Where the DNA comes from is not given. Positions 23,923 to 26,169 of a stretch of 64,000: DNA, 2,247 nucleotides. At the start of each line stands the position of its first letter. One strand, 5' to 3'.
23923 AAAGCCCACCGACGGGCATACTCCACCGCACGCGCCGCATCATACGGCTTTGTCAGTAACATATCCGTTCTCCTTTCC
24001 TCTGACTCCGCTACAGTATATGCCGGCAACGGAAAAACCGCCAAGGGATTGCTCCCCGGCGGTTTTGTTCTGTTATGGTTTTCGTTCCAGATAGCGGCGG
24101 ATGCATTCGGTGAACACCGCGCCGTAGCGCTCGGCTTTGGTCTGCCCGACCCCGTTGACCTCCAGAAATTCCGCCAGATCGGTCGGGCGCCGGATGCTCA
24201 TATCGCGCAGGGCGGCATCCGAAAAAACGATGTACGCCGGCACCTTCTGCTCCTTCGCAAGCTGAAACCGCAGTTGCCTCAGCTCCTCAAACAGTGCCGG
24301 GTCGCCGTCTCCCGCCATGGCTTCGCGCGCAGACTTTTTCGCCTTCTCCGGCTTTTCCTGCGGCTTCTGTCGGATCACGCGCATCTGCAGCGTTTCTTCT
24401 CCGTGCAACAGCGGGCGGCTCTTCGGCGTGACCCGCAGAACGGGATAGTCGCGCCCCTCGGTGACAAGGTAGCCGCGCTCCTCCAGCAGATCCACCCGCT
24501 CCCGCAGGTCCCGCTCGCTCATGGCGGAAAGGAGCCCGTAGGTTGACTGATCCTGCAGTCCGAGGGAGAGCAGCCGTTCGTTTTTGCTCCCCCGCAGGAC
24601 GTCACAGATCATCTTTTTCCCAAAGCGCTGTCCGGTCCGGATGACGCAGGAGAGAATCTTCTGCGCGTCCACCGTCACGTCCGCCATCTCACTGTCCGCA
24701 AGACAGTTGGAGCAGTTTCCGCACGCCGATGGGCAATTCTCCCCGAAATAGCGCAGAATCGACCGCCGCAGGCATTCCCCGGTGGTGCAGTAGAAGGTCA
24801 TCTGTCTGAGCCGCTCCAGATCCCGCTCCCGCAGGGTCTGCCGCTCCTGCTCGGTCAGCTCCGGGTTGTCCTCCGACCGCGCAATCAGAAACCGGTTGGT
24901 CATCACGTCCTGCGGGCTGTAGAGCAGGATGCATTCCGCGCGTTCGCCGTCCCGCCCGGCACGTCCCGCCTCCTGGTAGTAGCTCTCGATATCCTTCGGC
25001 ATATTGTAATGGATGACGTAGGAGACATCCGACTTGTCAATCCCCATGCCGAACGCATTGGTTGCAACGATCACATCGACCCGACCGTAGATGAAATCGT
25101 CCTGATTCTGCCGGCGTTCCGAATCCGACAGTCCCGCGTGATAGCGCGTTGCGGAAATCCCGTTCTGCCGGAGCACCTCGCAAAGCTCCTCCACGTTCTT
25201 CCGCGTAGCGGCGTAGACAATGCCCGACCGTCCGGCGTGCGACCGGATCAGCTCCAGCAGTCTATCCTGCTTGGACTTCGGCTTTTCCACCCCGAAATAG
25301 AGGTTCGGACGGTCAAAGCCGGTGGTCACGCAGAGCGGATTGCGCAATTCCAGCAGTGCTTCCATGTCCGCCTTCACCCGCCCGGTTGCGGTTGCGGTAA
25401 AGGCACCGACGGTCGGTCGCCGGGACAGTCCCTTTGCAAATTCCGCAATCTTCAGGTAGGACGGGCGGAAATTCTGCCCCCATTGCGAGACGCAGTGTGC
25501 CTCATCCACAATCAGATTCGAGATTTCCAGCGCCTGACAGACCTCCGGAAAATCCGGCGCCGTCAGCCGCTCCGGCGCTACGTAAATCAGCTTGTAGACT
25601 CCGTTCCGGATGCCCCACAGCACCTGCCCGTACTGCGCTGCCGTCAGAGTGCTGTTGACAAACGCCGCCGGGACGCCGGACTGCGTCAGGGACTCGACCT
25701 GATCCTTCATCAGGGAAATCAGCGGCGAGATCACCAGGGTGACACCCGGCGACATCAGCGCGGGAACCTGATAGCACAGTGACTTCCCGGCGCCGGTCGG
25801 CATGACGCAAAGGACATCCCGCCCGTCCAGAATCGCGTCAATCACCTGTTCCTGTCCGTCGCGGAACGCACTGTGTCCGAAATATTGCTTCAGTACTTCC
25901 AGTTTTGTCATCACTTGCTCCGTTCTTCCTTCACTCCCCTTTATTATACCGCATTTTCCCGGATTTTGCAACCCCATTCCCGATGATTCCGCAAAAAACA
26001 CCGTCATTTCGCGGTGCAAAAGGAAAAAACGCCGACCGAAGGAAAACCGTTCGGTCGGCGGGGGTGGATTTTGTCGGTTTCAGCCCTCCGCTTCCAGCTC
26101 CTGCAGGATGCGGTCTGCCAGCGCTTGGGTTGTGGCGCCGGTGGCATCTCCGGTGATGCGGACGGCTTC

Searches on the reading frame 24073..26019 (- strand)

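Call 50: search_protein_families(library=pfam, proteins=[window:24073-26019:-], max_evalue=0.00001)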
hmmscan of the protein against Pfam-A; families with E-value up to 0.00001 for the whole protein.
window:24073-26019:- (648 aa): 5 families
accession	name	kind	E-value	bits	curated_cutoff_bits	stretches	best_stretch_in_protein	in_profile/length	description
PF09382.16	RQC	-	6.1e-32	110.3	23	1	444-553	3-112/114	RQC domain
PF00270.35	DEAD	-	2.6e-29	102.5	26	1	54-214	2-162/167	DEAD/DEAH box helicase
PF00271.37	Helicase_C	-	1.1e-26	93.6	23.5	1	250-358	2-110/110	Helicase conserved C-terminal domain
PF00570.28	HRDC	-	4.1e-21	75.1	23.8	1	574-640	2-68/68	HRDC domain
PF16124.10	RecQ_Zn_bind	-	2.5e-17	63.8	25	1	369-440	1-66/66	RecQ zinc-binding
